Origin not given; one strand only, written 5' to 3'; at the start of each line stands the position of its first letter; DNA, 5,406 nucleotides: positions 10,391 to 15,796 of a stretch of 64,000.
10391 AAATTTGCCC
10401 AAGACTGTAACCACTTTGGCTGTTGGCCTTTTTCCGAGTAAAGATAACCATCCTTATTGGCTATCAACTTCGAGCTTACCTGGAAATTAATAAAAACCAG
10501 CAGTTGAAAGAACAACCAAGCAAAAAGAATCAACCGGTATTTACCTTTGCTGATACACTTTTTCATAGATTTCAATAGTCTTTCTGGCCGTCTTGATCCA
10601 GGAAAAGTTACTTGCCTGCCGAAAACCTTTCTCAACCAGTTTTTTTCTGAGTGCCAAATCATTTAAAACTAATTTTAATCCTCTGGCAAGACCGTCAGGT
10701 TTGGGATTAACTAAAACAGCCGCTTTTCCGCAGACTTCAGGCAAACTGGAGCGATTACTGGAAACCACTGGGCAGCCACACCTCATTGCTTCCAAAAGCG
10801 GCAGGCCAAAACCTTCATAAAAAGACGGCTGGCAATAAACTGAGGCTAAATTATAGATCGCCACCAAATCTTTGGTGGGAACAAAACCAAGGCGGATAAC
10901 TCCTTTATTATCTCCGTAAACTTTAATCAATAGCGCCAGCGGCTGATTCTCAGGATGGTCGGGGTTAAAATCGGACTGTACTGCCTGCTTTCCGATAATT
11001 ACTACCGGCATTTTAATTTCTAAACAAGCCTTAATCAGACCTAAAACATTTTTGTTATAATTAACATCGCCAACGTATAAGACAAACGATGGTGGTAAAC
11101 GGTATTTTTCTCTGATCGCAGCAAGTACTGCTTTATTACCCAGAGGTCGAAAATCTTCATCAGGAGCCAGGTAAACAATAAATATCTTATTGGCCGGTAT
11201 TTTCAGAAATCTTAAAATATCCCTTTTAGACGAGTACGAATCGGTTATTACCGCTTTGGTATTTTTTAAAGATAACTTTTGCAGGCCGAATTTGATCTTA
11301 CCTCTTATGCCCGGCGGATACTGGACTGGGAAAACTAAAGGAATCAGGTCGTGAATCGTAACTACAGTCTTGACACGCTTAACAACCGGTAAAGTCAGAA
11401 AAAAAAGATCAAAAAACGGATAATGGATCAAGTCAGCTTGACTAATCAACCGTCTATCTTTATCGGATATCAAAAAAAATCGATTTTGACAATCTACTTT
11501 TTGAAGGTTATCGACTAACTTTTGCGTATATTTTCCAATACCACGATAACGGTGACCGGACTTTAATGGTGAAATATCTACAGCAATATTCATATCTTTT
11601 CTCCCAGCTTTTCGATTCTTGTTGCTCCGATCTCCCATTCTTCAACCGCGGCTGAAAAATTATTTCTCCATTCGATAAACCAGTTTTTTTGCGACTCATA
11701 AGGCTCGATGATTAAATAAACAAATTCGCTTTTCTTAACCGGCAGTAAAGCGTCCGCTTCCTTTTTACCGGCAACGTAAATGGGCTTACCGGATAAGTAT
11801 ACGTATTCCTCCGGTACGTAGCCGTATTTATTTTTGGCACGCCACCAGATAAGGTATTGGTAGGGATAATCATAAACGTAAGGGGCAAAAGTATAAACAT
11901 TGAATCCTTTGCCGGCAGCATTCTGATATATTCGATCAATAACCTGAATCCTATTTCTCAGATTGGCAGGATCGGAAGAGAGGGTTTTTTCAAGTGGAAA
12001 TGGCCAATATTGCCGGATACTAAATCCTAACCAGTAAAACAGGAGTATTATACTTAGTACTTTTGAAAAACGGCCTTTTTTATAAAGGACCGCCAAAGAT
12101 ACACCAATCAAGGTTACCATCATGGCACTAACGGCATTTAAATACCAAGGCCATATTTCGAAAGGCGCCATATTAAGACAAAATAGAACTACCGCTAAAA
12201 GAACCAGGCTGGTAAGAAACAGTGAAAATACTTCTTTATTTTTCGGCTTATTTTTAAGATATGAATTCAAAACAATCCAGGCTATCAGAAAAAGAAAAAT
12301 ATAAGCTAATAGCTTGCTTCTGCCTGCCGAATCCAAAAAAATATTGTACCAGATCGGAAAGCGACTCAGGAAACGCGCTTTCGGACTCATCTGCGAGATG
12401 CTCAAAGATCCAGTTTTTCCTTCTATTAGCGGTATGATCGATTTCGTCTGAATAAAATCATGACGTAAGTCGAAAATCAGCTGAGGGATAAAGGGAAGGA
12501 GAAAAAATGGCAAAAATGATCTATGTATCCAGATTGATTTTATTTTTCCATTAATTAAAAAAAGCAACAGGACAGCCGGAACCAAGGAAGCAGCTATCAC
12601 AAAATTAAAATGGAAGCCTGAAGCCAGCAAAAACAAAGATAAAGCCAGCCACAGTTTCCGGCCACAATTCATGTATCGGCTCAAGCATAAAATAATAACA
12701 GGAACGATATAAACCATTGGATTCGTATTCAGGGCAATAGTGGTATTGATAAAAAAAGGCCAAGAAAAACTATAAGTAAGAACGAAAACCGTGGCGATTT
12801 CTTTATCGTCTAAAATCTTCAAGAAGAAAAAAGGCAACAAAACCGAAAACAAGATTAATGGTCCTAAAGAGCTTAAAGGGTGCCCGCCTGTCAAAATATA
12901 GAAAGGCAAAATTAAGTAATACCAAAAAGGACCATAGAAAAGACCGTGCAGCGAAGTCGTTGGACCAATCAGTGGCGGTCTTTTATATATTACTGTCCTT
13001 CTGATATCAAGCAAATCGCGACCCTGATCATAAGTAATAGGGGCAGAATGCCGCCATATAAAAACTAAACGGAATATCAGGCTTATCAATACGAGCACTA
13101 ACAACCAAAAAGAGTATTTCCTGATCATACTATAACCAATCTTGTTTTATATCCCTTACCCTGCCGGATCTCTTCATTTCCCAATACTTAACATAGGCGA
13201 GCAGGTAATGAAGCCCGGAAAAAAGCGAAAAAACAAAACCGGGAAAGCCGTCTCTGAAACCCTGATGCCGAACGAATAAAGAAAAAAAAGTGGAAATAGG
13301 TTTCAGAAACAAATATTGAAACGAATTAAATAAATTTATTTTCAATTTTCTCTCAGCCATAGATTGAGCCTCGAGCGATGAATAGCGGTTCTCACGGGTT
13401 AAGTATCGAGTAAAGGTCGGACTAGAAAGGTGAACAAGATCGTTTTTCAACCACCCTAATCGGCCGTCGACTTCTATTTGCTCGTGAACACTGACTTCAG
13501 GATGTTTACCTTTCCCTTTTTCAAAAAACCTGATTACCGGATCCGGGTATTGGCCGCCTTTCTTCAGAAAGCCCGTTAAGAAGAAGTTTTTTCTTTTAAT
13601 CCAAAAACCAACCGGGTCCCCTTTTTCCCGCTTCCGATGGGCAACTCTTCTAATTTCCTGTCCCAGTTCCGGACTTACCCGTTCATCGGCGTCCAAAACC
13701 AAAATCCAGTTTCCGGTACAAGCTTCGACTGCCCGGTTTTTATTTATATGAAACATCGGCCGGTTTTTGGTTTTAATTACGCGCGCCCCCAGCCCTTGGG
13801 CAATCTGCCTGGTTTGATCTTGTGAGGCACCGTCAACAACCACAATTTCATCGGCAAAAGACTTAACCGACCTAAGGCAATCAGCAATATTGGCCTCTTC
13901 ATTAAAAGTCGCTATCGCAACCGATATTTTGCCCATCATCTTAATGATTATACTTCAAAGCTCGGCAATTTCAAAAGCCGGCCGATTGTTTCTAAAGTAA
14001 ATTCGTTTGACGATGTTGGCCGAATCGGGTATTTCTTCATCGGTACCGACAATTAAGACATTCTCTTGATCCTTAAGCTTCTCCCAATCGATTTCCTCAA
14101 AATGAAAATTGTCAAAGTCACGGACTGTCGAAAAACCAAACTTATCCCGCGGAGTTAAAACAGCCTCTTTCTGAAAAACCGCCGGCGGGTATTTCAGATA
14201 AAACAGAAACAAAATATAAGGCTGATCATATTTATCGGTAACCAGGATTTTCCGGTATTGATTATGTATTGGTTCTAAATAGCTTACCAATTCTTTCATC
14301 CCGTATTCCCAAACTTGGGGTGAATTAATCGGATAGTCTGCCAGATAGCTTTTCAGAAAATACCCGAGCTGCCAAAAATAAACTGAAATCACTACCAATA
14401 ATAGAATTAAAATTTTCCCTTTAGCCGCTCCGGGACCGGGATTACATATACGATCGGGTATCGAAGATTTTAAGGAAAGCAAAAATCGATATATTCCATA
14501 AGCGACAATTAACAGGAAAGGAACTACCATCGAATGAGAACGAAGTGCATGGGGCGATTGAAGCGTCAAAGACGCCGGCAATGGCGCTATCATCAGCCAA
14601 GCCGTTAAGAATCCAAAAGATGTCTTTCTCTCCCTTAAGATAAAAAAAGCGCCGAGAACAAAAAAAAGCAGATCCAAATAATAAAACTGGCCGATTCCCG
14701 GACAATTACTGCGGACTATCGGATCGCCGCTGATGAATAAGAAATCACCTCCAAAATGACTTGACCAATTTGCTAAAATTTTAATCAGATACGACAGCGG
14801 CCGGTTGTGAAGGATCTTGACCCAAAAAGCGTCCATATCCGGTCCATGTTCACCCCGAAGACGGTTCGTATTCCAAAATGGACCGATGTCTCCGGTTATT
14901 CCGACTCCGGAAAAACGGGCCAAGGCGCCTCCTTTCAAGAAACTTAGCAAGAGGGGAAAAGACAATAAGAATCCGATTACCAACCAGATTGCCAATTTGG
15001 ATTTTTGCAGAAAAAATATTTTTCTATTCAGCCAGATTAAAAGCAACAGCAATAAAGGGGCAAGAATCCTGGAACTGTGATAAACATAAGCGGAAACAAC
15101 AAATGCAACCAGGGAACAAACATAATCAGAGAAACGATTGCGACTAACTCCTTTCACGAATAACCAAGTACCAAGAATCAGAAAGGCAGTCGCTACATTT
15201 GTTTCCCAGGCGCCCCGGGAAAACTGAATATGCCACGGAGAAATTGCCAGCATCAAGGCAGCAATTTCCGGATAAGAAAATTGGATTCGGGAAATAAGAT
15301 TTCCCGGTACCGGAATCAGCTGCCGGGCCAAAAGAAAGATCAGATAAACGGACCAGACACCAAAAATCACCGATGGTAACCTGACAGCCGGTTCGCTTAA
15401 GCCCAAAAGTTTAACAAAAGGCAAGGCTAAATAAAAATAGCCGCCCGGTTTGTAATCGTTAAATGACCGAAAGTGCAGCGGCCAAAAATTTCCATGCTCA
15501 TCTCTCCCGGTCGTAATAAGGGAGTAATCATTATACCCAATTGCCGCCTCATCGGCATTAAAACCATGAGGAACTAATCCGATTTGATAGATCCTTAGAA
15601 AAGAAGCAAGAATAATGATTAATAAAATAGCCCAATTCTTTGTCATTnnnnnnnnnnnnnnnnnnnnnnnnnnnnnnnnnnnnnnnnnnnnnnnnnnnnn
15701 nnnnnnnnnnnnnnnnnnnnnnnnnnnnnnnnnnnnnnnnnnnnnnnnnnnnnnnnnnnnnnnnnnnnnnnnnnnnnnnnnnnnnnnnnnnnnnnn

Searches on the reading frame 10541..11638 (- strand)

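Call 45: search_protein_families(library=pfam, proteins=[window:10541-11638:-], max_evalue=0.001)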
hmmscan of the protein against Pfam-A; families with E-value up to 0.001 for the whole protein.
window:10541-11638:- (365 aa): 5 families
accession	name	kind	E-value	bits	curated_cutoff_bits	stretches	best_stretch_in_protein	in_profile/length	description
PF00534.26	Glycos_transf_1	-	1.2e-30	106.8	26.4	1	182-339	14-170/172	Glycosyl transferases group 1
PF13692.12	Glyco_trans_1_4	-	2e-22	80.4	27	1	186-327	4-142/142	Glycosyl transferases group 1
PF13439.12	Glyco_transf_4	-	1.1e-09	39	28.5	1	60-158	63-165/170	Glycosyltransferase Family 4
PF13524.12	Glyco_trans_1_2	-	8.3e-07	29.5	25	1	238-342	17-129/144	Glycosyl transferase-like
PF20706.3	GT4-conflict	-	3.2e-05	23.5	26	1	259-300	276-317/385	Family 4 Glycosyltransferase in conflict systems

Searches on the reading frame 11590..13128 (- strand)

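Call 45: search_protein_families(library=pfam, proteins=[window:11590-13128:-], max_evalue=0.001)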
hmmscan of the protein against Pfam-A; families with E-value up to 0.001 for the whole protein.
window:11590-13128:- (512 aa): 1 family
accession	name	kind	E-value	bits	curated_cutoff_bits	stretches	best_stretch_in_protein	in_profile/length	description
PF13231.12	PMT_2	-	7.6e-05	23.4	26.1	1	68-218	5-159/160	Dolichyl-phosphate-mannose-protein mannosyltransferase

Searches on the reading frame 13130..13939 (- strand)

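Call 45: search_protein_families(library=pfam, proteins=[window:13130-13939:-], max_evalue=0.001)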
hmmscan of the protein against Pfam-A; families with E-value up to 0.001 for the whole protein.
window:13130-13939:- (269 aa): 3 families
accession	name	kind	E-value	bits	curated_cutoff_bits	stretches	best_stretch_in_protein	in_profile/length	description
PF00535.33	Glycos_transf_2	-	5.3e-22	79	23.3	1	6-94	1-97/168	Glycosyl transferase family 2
PF13704.12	Glyco_tranf_2_4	-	1.6e-05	25.8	27.5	1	13-86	2-82/98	Glycosyl transferase family 2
PF13641.12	Glyco_tranf_2_3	-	3e-05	24.6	27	1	5-100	3-111/230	Glycosyltransferase like family 2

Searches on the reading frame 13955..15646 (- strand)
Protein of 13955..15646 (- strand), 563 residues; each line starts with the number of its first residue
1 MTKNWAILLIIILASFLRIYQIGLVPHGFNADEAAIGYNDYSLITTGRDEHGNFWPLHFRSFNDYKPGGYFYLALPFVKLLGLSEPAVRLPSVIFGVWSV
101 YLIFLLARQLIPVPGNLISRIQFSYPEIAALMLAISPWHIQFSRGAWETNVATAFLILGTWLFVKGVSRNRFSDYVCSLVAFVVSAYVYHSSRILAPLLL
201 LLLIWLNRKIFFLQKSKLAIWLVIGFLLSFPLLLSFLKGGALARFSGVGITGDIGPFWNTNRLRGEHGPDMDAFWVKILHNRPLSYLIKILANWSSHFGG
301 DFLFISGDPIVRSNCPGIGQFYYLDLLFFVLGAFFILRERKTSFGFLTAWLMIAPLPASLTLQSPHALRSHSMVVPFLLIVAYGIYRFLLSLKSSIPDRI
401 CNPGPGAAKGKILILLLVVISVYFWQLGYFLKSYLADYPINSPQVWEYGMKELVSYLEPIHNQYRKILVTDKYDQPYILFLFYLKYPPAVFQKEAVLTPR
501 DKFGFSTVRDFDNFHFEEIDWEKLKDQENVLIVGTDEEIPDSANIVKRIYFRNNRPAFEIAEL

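Call 45: search_protein_families(library=pfam, proteins=[window:13955-15646:-], max_evalue=0.001)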
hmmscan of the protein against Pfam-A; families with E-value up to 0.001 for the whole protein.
window:13955-15646:- (563 aa): 1 family
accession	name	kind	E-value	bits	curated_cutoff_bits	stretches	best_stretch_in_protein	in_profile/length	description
PF13231.12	PMT_2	-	2.5e-08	34.7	26.1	1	67-232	3-157/160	Dolichyl-phosphate-mannose-protein mannosyltransferase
